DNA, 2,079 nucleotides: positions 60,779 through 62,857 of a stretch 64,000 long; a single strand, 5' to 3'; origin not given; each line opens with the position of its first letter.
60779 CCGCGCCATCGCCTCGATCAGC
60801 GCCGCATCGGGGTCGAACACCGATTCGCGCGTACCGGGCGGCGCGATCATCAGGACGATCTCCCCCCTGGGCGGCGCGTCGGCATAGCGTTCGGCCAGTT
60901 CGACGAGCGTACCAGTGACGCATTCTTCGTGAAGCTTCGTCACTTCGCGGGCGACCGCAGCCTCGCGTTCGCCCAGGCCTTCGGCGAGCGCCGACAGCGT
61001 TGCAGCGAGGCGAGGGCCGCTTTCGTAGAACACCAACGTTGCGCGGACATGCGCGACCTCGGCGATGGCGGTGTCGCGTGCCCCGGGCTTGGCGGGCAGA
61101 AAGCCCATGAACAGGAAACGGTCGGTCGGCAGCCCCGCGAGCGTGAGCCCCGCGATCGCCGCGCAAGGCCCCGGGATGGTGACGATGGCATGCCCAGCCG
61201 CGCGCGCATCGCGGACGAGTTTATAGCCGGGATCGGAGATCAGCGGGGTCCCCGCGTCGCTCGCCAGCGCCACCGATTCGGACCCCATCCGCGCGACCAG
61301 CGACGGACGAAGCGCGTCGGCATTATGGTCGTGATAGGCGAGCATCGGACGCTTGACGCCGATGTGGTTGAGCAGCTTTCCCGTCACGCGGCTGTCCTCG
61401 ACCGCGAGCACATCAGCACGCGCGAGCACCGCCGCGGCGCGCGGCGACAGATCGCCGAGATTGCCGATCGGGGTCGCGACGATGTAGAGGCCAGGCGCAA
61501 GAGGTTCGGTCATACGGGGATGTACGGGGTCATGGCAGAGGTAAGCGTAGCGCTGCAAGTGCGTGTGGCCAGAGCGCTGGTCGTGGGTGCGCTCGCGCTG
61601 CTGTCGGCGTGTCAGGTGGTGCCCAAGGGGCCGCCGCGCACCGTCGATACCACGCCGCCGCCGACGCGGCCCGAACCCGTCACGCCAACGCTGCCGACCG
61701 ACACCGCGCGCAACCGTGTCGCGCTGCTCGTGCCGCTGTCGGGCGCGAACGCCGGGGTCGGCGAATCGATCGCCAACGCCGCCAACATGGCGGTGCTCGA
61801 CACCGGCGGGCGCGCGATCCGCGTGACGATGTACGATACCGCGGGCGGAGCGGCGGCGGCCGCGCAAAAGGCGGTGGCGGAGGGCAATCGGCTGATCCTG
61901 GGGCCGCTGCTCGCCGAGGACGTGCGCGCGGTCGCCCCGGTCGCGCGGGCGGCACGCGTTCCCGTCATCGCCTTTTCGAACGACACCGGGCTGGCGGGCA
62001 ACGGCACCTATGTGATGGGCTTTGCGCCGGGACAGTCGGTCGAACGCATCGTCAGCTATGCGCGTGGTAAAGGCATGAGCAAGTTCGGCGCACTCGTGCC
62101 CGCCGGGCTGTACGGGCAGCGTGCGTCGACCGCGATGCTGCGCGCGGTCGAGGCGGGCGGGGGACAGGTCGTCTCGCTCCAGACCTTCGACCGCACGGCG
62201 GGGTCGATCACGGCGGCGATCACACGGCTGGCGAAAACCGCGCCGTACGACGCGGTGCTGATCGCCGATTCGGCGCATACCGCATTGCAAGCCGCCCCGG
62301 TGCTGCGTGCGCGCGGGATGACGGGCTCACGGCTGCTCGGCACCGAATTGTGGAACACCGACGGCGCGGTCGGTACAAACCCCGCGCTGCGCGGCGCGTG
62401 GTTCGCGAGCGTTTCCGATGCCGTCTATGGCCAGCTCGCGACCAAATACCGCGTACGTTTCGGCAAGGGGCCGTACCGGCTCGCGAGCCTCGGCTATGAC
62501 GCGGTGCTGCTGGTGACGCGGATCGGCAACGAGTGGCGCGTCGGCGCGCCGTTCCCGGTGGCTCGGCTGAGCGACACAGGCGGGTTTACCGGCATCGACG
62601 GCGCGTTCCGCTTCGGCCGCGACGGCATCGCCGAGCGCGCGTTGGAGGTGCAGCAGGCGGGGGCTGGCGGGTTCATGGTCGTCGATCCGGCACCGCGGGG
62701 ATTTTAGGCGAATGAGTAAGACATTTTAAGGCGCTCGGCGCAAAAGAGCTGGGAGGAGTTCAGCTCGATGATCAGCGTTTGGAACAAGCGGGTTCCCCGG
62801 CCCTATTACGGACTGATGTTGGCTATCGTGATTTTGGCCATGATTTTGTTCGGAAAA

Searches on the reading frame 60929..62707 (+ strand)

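Call 66: search_protein_families(library=pfam, proteins=[window:60929-62707:+], max_evalue=0.00001)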
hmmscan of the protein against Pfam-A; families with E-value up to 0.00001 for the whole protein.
window:60929-62707:+ (592 aa): 2 families
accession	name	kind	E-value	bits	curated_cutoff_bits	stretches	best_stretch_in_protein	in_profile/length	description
PF13458.12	Peripla_BP_6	-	6.1e-23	82.5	31.7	1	263-579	3-340/343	Periplasmic binding protein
PF04348.19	LppC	-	9.2e-12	44.8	28.8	1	261-424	218-387/563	LppC putative lipoprotein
